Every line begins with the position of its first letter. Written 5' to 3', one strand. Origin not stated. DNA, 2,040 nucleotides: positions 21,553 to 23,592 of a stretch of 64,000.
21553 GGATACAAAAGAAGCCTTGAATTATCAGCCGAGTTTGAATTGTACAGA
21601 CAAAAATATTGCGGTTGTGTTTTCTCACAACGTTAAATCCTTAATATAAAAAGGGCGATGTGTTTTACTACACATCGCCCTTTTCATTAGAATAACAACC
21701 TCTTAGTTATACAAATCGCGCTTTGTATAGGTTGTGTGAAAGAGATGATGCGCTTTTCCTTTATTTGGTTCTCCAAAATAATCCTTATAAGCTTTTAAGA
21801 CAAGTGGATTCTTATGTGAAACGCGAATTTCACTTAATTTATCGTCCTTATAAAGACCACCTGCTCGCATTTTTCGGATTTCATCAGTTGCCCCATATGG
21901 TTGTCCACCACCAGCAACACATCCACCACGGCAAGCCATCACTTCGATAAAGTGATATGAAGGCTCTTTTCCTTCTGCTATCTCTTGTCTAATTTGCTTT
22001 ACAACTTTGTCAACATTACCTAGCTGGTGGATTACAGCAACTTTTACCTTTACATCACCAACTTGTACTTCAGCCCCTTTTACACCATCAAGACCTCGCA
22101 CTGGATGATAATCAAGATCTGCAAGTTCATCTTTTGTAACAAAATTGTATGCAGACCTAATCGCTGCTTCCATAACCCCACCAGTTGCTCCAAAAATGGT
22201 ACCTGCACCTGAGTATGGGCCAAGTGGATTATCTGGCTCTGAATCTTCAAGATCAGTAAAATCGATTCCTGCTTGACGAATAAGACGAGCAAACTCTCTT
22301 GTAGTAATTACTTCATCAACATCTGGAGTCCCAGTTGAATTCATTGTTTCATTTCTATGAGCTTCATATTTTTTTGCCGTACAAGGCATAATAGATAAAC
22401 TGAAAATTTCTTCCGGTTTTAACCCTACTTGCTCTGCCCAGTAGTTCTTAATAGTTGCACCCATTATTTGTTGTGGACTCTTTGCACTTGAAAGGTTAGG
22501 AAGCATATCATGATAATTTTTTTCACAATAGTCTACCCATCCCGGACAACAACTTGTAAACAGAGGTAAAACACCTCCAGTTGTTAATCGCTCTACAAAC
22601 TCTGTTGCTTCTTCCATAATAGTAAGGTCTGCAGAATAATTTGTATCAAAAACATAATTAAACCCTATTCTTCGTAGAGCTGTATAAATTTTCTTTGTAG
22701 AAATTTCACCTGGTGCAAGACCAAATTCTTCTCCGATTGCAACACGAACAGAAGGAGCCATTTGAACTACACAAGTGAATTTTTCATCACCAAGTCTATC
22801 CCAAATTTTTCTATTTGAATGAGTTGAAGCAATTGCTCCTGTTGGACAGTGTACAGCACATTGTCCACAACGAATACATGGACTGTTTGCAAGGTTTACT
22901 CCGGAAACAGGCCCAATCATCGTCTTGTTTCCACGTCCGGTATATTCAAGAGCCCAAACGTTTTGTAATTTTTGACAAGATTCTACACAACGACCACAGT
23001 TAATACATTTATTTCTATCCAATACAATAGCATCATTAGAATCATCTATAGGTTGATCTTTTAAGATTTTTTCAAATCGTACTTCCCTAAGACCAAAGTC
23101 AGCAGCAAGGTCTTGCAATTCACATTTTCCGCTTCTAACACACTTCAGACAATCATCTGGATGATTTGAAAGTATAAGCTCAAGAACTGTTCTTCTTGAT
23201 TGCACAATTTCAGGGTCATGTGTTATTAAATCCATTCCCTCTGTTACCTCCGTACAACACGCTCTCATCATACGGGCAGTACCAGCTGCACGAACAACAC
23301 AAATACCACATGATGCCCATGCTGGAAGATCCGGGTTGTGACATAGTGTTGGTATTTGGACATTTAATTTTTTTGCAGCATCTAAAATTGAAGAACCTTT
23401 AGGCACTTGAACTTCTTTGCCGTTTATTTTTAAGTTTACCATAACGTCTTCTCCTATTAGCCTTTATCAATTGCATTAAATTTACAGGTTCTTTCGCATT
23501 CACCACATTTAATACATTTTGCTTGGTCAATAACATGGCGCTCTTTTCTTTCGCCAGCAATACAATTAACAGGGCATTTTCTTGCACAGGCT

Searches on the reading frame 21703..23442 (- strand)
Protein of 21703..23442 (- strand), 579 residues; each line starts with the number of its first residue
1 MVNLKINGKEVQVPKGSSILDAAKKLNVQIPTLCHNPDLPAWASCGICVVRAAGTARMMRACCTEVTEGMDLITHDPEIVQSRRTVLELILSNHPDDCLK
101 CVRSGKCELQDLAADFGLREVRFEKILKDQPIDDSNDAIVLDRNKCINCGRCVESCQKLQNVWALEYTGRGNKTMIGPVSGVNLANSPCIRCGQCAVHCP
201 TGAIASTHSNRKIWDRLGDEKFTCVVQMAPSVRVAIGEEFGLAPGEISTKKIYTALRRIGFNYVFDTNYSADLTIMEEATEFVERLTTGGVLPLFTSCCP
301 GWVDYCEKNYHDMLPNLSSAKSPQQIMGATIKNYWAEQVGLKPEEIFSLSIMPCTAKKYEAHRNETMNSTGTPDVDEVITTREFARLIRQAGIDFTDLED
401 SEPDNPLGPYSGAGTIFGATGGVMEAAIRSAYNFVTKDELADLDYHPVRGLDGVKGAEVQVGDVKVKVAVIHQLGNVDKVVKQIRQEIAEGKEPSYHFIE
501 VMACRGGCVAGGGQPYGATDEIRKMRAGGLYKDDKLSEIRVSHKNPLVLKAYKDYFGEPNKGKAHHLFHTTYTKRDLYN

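Call 83: search_protein_families(library=pfam, proteins=[window:21703-23442:-], max_evalue=0.00001)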
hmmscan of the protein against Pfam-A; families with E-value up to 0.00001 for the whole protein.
window:21703-23442:- (579 aa): 9 families
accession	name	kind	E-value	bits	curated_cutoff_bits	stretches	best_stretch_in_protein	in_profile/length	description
PF02906.19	Fe_hyd_lg_C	-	2.8e-94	315.8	22.1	1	224-512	3-245/245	Iron only hydrogenase large subunit, C-terminal domain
PF02256.22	Fe_hyd_SSU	-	2.1e-21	76.1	24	1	520-575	1-56/56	Iron hydrogenase small subunit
PF10588.14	NADH-G_4Fe-4S_3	-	1.3e-18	66.6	27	1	83-122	1-40/40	NADH-ubiquinone oxidoreductase-G iron-sulfur binding region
PF13510.11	Fer2_4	-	7.3e-16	58.4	22.8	1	1-74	3-79/82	2Fe-2S iron-sulfur cluster binding domain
PF12838.12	Fer4_7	-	2.4e-08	34.7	27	1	145-203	1-52/52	4Fe-4S dicluster domain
PF00037.32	Fer4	-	6.5e-07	29.4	21.1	0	189-204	8-23/24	4Fe-4S binding domain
PF13237.11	Fer4_10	-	2.4e-06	27.8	25.5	1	139-200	2-53/53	4Fe-4S dicluster domain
PF14697.11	Fer4_21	-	6.1e-06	26.7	35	0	141-158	3-20/59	4Fe-4S dicluster domain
PF13187.11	Fer4_9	-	6.5e-06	26.5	27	1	145-204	1-52/52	4Fe-4S dicluster domain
